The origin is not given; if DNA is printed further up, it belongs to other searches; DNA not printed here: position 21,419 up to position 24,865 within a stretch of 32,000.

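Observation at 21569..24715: Type 2 (eukaryote-like) IleRS transcribed divergently from the PKS operon: likely self-resistance and target-directed clue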

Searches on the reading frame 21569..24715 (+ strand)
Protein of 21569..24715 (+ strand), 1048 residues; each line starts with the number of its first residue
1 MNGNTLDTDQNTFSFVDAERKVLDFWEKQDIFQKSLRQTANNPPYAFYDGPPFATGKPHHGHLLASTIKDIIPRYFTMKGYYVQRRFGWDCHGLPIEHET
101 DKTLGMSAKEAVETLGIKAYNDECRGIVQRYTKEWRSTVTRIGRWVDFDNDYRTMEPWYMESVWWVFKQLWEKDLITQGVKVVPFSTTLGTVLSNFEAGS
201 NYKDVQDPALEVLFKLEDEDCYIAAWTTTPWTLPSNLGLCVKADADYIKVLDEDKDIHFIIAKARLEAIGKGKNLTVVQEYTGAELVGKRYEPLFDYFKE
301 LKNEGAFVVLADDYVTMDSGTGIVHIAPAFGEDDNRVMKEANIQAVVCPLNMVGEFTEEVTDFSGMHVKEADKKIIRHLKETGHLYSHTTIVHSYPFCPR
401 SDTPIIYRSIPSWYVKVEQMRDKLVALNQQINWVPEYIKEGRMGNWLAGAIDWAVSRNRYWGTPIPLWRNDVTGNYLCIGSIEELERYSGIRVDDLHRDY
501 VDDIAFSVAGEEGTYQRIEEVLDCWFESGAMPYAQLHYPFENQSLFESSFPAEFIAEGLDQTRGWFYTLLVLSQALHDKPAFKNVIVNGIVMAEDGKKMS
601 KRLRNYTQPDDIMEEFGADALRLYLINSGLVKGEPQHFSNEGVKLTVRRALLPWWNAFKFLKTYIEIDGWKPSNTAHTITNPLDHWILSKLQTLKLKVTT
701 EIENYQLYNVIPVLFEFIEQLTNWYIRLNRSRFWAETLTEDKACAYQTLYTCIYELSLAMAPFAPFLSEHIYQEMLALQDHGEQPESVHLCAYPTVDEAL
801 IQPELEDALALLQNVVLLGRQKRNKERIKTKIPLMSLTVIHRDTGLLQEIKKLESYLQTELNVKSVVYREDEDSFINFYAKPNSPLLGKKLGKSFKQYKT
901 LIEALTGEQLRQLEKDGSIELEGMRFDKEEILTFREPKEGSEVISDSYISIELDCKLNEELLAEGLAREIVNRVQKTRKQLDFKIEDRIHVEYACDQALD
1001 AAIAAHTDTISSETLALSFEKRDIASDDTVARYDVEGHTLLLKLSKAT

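Call 6: search_protein_families(library=pfam, proteins=[window:21569-24715:+])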
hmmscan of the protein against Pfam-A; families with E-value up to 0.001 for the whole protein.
window:21569-24715:+ (1048 aa): 5 families
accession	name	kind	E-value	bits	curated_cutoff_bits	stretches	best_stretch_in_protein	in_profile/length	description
PF00133.28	tRNA-synt_1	-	9.9e-148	492.7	22.7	1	22-631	2-408/414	tRNA synthetases class I (I, L, M and V)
PF19302.4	DUF5915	-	3.1e-45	154.6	27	1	857-1046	4-194/195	Domain of unknown function (DUF5915)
PF08264.19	Anticodon_1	-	3.6e-33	115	25.1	1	684-834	1-144/148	Anticodon-binding domain of tRNA ligase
PF09334.17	tRNA-synt_1g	-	2.2e-17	63.4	20.1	2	52-191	8-128/391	tRNA synthetases class I (M)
PF01406.26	tRNA-synt_1e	-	1.9e-05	24.6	27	1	572-627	228-282/301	tRNA synthetases class I (C) catalytic domain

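Call 10: search_protein_families(library=ncbifam, proteins=[window:21569-24712:+])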
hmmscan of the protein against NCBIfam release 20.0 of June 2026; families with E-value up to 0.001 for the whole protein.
window:21569-24712:+ (1048 aa): 16 families
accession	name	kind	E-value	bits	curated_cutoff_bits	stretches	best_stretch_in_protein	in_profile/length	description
TIGR00392.1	ileS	equivalog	4.1e-280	931.8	621.4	1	11-843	4-853/861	isoleucine--tRNA ligase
NF000258.1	MupB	exception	3.7e-222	740.1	1900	1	18-1023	8-1011/1033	mupirocin-resistant isoleucine--tRNA ligase MupB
NF000257.1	MupA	exception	6.6e-219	729.3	1900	1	15-1000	5-980/1024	mupirocin-resistant isoleucine--tRNA ligase MupA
TIGR00422.1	valS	equivalog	1.3e-134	450.2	612.1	2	308-874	255-792/863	valine--tRNA ligase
NF009687.0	PRK13208.1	equivalog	2.1e-124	416.5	738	2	308-874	254-794/801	valine--tRNA ligase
NF004349.1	PRK05729.1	equivalog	2.4e-108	363.5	704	2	308-870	249-771/860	valine--tRNA ligase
NF040702.1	ileS_w_GNAT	exception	2.3e-100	336.8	1999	2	256-774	445-955/1100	isoleucine--tRNA ligase, N-acetyltransferase domain-containing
NF011492.0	PRK14900.1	equivalog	2e-67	227.9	1783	2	308-863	264-793/1044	valine--tRNA ligase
NF000540.1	alt_ValS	exception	3.7e-65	220.3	900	2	358-863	332-823/827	valine--tRNA ligase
NF008957.0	PRK12300.1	subfamily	3.1e-53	181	677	3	14-332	5-319/946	leucine--tRNA ligase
TIGR00395.1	leuS_arch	equivalog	9.1e-45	153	648.5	2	17-339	2-320/938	leucine--tRNA ligase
TIGR00396.1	leuS_bact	equivalog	2.9e-36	125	548.4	2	17-197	5-166/843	leucine--tRNA ligase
TIGR00398.1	metG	equivalog_domain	9.7e-27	93.9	336.35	2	577-775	307-501/530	methionine--tRNA ligase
NF001100.0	PRK00133.1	equivalog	2.8e-17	62.5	587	3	383-476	162-249/676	methionine--tRNA ligase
NF008900.0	PRK12267.1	equivalog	4e-16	58.7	598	1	525-776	228-477/648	methionine--tRNA ligase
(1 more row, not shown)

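Call 11: find_encoding_contigs(protein=window:21569-24712:+, flank=10000)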
Protein window:21569-24712:+ (1048 aa): 1 contig read that carries it; 1 place shown.
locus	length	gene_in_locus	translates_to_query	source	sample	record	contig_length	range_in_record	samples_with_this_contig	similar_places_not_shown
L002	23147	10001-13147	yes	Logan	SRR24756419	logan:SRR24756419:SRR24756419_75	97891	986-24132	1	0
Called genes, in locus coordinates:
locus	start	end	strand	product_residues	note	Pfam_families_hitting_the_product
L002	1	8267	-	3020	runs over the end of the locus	PF00109:ketoacyl-synt, PF02801:Ketoacyl-synt_C, PF22336:RhiE-like_linker, PF00550:PP-binding, PF00109:ketoacyl-synt, PF02801:Ketoacyl-synt_C, PF16197:KAsynt_C_assoc, PF22336:RhiE-like_linker, +15 more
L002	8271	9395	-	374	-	PF00296:Bac_luciferase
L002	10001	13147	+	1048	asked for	PF00133:tRNA-synt_1, PF01406:tRNA-synt_1e (faint), PF09334:tRNA-synt_1g (weak), PF08264:Anticodon_1, PF19302:DUF5915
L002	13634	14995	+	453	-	PF00501:AMP-binding, PF13193:AMP-binding_C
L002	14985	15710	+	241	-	PF00106:adh_short, PF08659:KR, PF23441:SDR (faint), PF13561:adh_short_C2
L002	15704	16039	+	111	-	-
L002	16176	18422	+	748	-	PF00109:ketoacyl-synt, PF02801:Ketoacyl-synt_C, PF16197:KAsynt_C_assoc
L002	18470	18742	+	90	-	-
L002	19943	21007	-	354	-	PF08775:ParB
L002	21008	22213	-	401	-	PF01656:CbiA, PF09140:MipZ (faint), PF10609:ParA (faint), PF13614:AAA_31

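Call 12: find_related_loci(query=window:21569-24712:+, collection=genome_contigs, flank=10000)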
Query window:21569-24712:+ (1048 aa) in genome_contigs; peptide patterns used: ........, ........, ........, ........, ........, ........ (x = any residue, [..] = any of these).
599 stretches matched a pattern (row limit reached: there are more); 575 encode a relative of the query (tblastn E <= 1e-3); the best 80 are kept; 80 distinct loci.
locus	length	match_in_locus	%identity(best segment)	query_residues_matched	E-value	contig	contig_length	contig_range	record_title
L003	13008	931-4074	99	1-1048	0e+0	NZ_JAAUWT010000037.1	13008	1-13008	Vibrio sp. S9_S30 contig00037, whole genome shotgun sequence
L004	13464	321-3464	97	1-1048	0e+0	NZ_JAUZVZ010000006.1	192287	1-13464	Alkalimonas collagenimarina strain AC40 6, whole genome shotgun sequence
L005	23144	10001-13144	99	1-1048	0e+0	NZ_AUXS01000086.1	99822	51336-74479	Pseudoalteromonas luteoviolacea NCIMB 1944 contig_8, whole genome shotgun sequence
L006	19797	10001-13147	66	1-1046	0e+0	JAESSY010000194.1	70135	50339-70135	MAG: Pseudomonadales bacterium isolate NORP299 CoAssembly_4050490, whole genome shotgun sequence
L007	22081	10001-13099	67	12-1046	0e+0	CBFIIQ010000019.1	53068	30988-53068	MAG: Pseudohongiellaceae bacterium isolate Co_bin_99_permissive genome assembly, contig: Co_bin_99_permissive_c19, whole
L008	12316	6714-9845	66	5-1048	0e+0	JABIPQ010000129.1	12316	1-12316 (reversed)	MAG: Gammaproteobacteria bacterium isolate SI072_bin121 k141_2958821, whole genome shotgun sequence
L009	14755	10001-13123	66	4-1046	0e+0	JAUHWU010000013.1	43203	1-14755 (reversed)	MAG: Gammaproteobacteria bacterium isolate 2_bin.33 NODE_702_length_43203_cov_1.261886, whole genome shotgun sequence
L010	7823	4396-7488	66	12-1046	0e+0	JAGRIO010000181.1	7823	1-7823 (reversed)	MAG: Pseudomonadales bacterium isolate HKST-UBA224 NODE_182_length_7823_cov_2.542344, whole genome shotgun sequence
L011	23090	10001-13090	66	13-1047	0e+0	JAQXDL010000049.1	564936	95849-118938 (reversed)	MAG: Pseudomonadales bacterium isolate cluster4_bin.67 k119_170921, whole genome shotgun sequence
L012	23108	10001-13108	66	7-1047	0e+0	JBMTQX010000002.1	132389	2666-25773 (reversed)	MAG: Pseudohongiellaceae bacterium isolate Tbon_V2_S22_50percent_par_metabat.44 NODE_16_length_132389_cov_7.084717, whol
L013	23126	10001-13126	66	1-1047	0e+0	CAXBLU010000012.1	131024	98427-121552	MAG TPA_asm: uncultured Pseudomonadales bacterium isolate ERR2762121_binner13_Refined_88 genome assembly, contig: ERZ342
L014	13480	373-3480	66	11-1046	0e+0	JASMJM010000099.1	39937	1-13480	MAG: Pseudomonadales bacterium isolate ETNP8_MAG_37 c_000000952521, whole genome shotgun sequence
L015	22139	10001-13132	65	4-1047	0e+0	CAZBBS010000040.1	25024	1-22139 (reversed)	MAG TPA_asm: uncultured Enterobacteriaceae bacterium isolate SRP134809_co1_611 genome assembly, contig: NODE_3622_length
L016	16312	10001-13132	66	11-1046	0e+0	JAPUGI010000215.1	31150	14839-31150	MAG: Gammaproteobacteria bacterium isolate A5-S04_187 A5-S04_187_cg215, whole genome shotgun sequence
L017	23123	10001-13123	66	11-1048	0e+0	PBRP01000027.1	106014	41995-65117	MAG: Gammaproteobacteria bacterium isolate NP949 44306, whole genome shotgun sequence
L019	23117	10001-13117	65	7-1046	0e+0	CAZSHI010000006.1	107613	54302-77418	MAG TPA_asm: uncultured Enterobacteriaceae bacterium isolate SRP134809_co1_15 genome assembly, contig: NODE_240_length_1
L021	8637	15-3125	65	8-1046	0e+0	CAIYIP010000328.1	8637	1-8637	MAG: uncultured Gammaproteobacteria bacterium isolate UppL7s_bin-0873 genome assembly, contig: bin-0873:328/533, whole g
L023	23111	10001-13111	65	8-1048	0e+0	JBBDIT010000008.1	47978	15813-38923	MAG: Pseudomonadales bacterium isolate LejiaA_54_132 Lejia_A_1246_length_47978_cov_84, whole genome shotgun sequence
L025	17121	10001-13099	66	10-1046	0e+0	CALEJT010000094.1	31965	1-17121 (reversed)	MAG TPA_asm: uncultured Gammaproteobacteria bacterium isolate SRR4028131_bin.63_CONCOCT_v1.1_MAG genome assembly, contig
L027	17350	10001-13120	64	7-1046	0e+0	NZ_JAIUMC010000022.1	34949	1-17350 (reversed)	MAG: Natronospirillum sp. isolate PBR18_bin05A bin05A.contig0021, whole genome shotgun sequence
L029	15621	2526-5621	65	11-1046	0e+0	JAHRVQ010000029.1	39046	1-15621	MAG: Pseudomonadales bacterium isolate DC_out240 k91_2804351, whole genome shotgun sequence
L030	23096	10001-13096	65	11-1046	0e+0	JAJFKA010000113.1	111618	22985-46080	MAG: Gammaproteobacteria bacterium isolate OFTM330 OFTM330_112, whole genome shotgun sequence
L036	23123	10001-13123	65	8-1046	0e+0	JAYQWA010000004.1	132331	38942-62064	MAG: Gammaproteobacteria bacterium isolate SD9010_S4_maxbin_bins.tsv.048 NODE_50_length_132331_cov_9.024570, whole genom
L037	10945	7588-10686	65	10-1046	0e+0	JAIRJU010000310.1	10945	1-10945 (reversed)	MAG: Pseudomonadales bacterium isolate Ast373_bin18 k119_342135, whole genome shotgun sequence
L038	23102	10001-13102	65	12-1048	0e+0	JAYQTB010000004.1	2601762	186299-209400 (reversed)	MAG: Candidatus Eutrophocola salsuginis isolate SD3109_NP_metabta_bins_ssens.tsv.219 contig_5072_pilon, whole genome sho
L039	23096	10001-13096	65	12-1046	0e+0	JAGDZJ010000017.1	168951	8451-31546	MAG: Natronospirillum sp. isolate FR12gam6 FR12ZCynBig_contig_21500, whole genome shotgun sequence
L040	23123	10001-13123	64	7-1046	0e+0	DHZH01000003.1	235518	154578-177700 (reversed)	MAG TPA_asm: Gammaproteobacteria bacterium UBA5109 UBA5109_contig_761, whole genome shotgun sequence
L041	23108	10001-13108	65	7-1046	0e+0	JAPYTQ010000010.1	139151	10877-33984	MAG: Pseudomonadales bacterium isolate PW6.metabat2.7 PW6_94_length_139151_cov_15.952378, whole genome shotgun sequence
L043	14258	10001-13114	66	9-1048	0e+0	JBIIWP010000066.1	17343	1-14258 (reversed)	MAG: Pseudohongiellaceae bacterium isolate ME2005-04-11_3300042883_group2_bin81 Rohwer_bin2442_scaffold_1998_c1, whole g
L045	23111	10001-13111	65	7-1048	0e+0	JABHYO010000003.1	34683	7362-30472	MAG: Gammaproteobacteria bacterium isolate SI047_bin61 k141_1559419, whole genome shotgun sequence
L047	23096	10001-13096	65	13-1048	0e+0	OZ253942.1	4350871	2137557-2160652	MAG: Pseudomonadales bacterium isolate 34150d0a-c55f-49b4-b82a-f2038f8a90b3 genome assembly, chromosome: 1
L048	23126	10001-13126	64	2-1046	0e+0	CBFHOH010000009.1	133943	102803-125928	MAG: Candidatus Azotimanducaceae bacterium isolate Co_bin_130_strict genome assembly, contig: Co_bin_130_strict_c9, whol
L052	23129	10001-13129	66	3-1048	0e+0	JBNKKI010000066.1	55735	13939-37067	MAG: Gammaproteobacteria bacterium isolate H1H2.bin.43.orig k141_626906, whole genome shotgun sequence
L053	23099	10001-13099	65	12-1048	0e+0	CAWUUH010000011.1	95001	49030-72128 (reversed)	MAG: uncultured Pseudomonadales bacterium isolate HER19_SIP_2000_bin_10_1 genome assembly, contig: HER19_SP_1000_bin_10-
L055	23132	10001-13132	64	2-1046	0e+0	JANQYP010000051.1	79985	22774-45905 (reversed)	MAG: Pseudomonadales bacterium isolate MAG_142 P22051_106_S28_metaspades_368_79985_cov_12, whole genome shotgun sequence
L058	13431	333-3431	65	12-1048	0e+0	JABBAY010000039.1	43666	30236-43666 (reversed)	MAG: K189A clade bacterium isolate HE327_NSB073 NODE_1129_length_43666_cov_51.396024, whole genome shotgun sequence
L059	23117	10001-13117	65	4-1046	0e+0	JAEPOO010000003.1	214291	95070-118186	MAG: Pseudomonadales bacterium isolate HXMU1422-5 NODE_3_length_214291_cov_16.670054, whole genome shotgun sequence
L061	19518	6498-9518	66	12-1019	0e+0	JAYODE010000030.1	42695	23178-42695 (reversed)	MAG: Gammaproteobacteria bacterium isolate 139553_S155_metabat_bins_sens.tsv.033 NODE_1154_length_42695_cov_10.203541, w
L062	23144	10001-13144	64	3-1046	0e+0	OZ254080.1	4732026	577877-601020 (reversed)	MAG: Pseudomonadales bacterium isolate 7f94601b-d47d-4f97-bff7-5e062582eddd genome assembly, chromosome: 1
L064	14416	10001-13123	64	5-1046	0e+0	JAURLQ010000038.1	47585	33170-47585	MAG: Gammaproteobacteria bacterium isolate SFB_Oligo_Co_135 k141_743711, whole genome shotgun sequence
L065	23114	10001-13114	64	7-1048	0e+0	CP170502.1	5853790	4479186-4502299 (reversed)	MAG: Pseudomonadota bacterium isolate tig00000057 chromosome, complete genome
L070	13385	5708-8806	64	10-1046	0e+0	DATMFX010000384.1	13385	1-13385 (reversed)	MAG TPA_asm: Hyphomicrobiales bacterium isolate SMAG_U13474 k141_226292, whole genome shotgun sequence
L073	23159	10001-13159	63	1-1048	0e+0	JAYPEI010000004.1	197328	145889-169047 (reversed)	MAG: Enterobacteriaceae bacterium isolate 139580_S181_metabat_bins_2.tsv.003 NODE_19_length_197328_cov_7.365909, whole g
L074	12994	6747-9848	64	10-1046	0e+0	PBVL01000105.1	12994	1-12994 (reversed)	MAG: Gammaproteobacteria bacterium isolate RS426 12964, whole genome shotgun sequence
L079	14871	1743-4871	62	2-1048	0e+0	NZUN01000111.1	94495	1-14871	MAG: Gammaproteobacteria bacterium isolate NAT84 73539, whole genome shotgun sequence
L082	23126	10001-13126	67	8-1048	0e+0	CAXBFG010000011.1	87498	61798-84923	MAG TPA_asm: uncultured Gammaproteobacteria bacterium isolate ERR2762118_binner13_Refined_85 genome assembly, contig: ER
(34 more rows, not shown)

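Call 22: find_homologous_proteins(query=window:21569-24712:+)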
Query window:21569-24712:+ (1048 aa): 8000 proteins with E <= 0.001 among 8000 candidates; the best 120 are listed.
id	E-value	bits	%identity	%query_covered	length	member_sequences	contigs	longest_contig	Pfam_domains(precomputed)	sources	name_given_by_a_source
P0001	0.0e+0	2444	100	100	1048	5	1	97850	PF09334.18,PF01406.26,PF08264.20,PF00133.29,PF19302.5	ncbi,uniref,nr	ncbi:isoleucine--tRNA ligase [Pseudoalteromonas luteoviolacea]|uniref:isoleucine--tRNA ligase n=1 Ta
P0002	0.0e+0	2256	91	100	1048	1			PF09334.18,PF08264.20,PF00133.29,PF19302.5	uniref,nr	uniref:isoleucine--tRNA ligase n=1 Tax=Pseudoalteromonas sp. (strain SANK 73390) TaxID=747457 RepID=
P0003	0.0e+0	2024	80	100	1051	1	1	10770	PF09334.18,PF08264.20,PF00133.29,PF19302.5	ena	-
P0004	0.0e+0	2008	80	100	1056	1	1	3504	PF09334.18,PF08264.20,PF00133.29,PF19302.5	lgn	-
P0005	0.0e+0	1972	78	100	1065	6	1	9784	PF09334.18,PF08264.20,PF00133.29,PF19302.5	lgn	-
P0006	0.0e+0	1956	78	100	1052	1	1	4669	PF09334.18,PF08264.20,PF00133.29,PF19302.5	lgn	-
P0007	0.0e+0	1678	67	99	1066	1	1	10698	PF09334.18,PF08264.20,PF00133.29,PF19302.5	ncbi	-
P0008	0.0e+0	1676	66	99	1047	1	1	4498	PF09334.18,PF01406.26,PF08264.20,PF00133.29,PF19302.5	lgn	-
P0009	0.0e+0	1668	67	99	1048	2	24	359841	PF09334.18,PF01406.26,PF08264.20,PF00133.29,PF19302.5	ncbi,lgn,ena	-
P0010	0.0e+0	1666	66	100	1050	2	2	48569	PF09334.18,PF08264.20,PF00133.29,PF19302.5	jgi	jgi:isoleucyl-tRNA synthetase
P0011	0.0e+0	1666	66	99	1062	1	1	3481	PF09334.18,PF08264.20,PF00133.29,PF19302.5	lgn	-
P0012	0.0e+0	1664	66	99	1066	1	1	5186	PF09334.18,PF08264.20,PF00133.29,PF19302.5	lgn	-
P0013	0.0e+0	1660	67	100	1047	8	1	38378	PF09334.18,PF08264.20,PF00133.29,PF19302.5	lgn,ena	-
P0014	0.0e+0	1657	66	99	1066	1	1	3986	PF09334.18,PF08264.20,PF00133.29,PF19302.5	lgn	-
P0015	0.0e+0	1656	66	99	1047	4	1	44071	PF09334.18,PF08264.20,PF00133.29,PF19302.5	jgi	-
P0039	0.0e+0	1644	66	100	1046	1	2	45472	PF09334.18,PF08264.20,PF00133.29,PF19302.5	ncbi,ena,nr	ncbi:MAG: isoleucine--tRNA ligase [Gammaproteobacteria bacterium]|nr:isoleucine--tRNA ligase [Gammap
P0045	0.0e+0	1643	66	100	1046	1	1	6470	PF09334.18,PF08264.20,PF00133.29,PF19302.5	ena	-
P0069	0.0e+0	1641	66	99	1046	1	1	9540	PF09334.18,PF08264.20,PF00133.29,PF19302.5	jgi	jgi:isoleucyl-tRNA synthetase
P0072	0.0e+0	1641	66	100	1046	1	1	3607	PF09334.18,PF08264.20,PF00133.29,PF19302.5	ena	-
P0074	0.0e+0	1641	66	100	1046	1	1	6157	PF09334.18,PF08264.20,PF00133.29,PF19302.5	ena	-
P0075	0.0e+0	1641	66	100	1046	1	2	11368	PF09334.18,PF08264.20,PF00133.29,PF19302.5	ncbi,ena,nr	ncbi:isoleucine--tRNA ligase [Gammaproteobacteria bacterium]|nr:isoleucine--tRNA ligase [Gammaproteo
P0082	0.0e+0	1641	66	100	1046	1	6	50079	PF09334.18,PF08264.20,PF00133.29,PF19302.5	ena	-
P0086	0.0e+0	1641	66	100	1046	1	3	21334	PF09334.18,PF08264.20,PF00133.29,PF19302.5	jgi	jgi:isoleucyl-tRNA synthetase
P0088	0.0e+0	1640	66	100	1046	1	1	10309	PF09334.18,PF08264.20,PF00133.29,PF19302.5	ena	-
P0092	0.0e+0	1640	66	100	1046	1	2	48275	PF09334.18,PF08264.20,PF00133.29,PF19302.5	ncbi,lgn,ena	ncbi:MAG: isoleucyl-tRNA synthetase [Pseudohongiellaceae bacterium]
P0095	0.0e+0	1640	66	100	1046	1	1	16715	PF09334.18,PF08264.20,PF00133.29,PF19302.5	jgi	jgi:isoleucyl-tRNA synthetase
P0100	0.0e+0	1640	66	100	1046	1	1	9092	PF09334.18,PF08264.20,PF00133.29,PF19302.5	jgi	-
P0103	0.0e+0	1639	66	99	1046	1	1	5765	PF09334.18,PF08264.20,PF00133.29,PF19302.5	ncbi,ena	-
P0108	0.0e+0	1639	66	100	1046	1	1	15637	PF09334.18,PF08264.20,PF00133.29,PF19302.5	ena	-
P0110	0.0e+0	1638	66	100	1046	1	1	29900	PF09334.18,PF08264.20,PF00133.29,PF19302.5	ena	-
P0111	0.0e+0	1638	66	100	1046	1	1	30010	PF09334.18,PF08264.20,PF00133.29,PF19302.5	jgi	-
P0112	0.0e+0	1638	66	100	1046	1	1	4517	PF09334.18,PF08264.20,PF00133.29,PF19302.5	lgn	-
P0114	0.0e+0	1637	66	100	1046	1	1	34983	PF09334.18,PF08264.20,PF00133.29,PF19302.5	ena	-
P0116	0.0e+0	1636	66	99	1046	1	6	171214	PF09334.18,PF08264.20,PF00133.29,PF19302.5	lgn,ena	-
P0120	0.0e+0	1636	66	100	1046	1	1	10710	PF09334.18,PF08264.20,PF00133.29,PF19302.5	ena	-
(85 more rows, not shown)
